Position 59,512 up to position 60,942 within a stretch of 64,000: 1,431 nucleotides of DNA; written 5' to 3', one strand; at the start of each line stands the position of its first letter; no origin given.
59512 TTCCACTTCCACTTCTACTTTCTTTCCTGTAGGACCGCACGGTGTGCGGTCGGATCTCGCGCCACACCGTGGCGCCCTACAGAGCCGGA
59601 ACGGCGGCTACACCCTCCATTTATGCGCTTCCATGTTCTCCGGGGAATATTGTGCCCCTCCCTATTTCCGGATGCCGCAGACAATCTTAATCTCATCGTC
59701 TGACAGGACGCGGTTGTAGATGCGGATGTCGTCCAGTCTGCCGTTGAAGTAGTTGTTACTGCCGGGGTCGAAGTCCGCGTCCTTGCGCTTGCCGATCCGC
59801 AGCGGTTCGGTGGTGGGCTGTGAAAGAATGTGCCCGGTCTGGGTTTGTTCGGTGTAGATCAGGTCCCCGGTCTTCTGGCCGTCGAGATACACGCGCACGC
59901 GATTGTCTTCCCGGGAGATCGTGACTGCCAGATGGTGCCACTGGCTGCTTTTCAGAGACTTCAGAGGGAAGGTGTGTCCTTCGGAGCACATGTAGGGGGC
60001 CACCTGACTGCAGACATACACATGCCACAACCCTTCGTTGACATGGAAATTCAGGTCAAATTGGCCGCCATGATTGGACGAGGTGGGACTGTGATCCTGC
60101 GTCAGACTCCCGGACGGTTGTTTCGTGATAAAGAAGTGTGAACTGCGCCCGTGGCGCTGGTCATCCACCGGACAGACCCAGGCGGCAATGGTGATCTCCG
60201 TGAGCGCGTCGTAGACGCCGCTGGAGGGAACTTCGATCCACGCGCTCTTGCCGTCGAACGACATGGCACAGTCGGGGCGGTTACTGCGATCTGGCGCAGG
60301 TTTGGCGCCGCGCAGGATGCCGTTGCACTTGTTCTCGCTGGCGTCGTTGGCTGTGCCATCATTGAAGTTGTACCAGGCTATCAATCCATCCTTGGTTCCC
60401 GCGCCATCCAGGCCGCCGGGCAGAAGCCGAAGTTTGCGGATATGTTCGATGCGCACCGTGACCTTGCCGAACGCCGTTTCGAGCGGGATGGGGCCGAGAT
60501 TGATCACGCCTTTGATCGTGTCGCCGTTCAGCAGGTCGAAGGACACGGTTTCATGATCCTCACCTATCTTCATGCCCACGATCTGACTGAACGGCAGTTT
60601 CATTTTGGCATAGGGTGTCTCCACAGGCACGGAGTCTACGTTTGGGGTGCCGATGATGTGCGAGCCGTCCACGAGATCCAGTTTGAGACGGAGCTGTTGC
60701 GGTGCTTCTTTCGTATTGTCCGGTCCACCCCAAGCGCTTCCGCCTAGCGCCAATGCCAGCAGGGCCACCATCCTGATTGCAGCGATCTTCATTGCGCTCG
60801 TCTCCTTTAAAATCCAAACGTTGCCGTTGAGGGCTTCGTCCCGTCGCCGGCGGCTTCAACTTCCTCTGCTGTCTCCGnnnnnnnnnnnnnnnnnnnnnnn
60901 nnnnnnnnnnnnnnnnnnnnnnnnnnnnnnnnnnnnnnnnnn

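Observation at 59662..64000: Array of >=4 tandem secreted paralogs: conserved novel ~100-aa N-module plus divergent LamG_3 domain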

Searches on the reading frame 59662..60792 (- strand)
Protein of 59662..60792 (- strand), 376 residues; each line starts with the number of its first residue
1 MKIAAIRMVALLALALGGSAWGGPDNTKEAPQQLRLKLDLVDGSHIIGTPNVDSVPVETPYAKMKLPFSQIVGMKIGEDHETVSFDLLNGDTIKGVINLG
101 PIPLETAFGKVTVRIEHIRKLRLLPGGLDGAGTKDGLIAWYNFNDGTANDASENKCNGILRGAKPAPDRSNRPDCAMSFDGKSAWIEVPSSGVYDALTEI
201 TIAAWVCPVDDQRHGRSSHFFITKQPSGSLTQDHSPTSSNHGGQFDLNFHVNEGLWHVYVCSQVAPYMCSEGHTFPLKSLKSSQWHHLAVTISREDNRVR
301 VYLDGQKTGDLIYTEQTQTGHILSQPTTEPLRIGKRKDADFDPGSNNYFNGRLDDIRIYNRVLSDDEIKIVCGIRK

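Call 5: search_protein_families(library=pfam, proteins=[window:59662-60792:-], max_evalue=1)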
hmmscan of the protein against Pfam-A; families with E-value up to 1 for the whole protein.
window:59662-60792:- (376 aa): 5 families
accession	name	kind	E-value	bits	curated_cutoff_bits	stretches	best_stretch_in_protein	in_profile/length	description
PF13385.13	Laminin_G_3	-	3.5e-21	76.4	27.6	1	180-369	1-151/151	Concanavalin A-like lectin/glucanases superfamily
PF02210.31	Laminin_G_2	-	6.2e-05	23.9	22.9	1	277-359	47-124/126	Laminin G domain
PF02973.23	Sialidase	-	0.0031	17.5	26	1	288-369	108-182/189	Sialidase, N-terminal domain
PF19559.6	DUF6081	-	0.023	14.4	25.9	1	272-307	166-201/272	Family of unknown function (DUF6081)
PF00354.24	Pentaxin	-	0.13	12.4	25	1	281-371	81-166/194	Pentaxin family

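Call 6: search_protein_families(library=ncbifam, proteins=[window:59662-60792:-], max_evalue=1)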
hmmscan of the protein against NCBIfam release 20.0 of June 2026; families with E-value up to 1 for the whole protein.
window:59662-60792:- (376 aa): 1 family
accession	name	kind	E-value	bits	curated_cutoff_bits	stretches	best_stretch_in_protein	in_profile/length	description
NF052521.1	TafC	equivalog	9.5e-11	41.4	410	1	153-369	172-357/373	TafC family fimbrial protein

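Call 54: find_encoding_contigs(protein=window:59662-60792:-, flank=10000, max_places=4)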
Protein window:59662-60792:- (376 aa): no gene with exactly this product is on record in the collection.
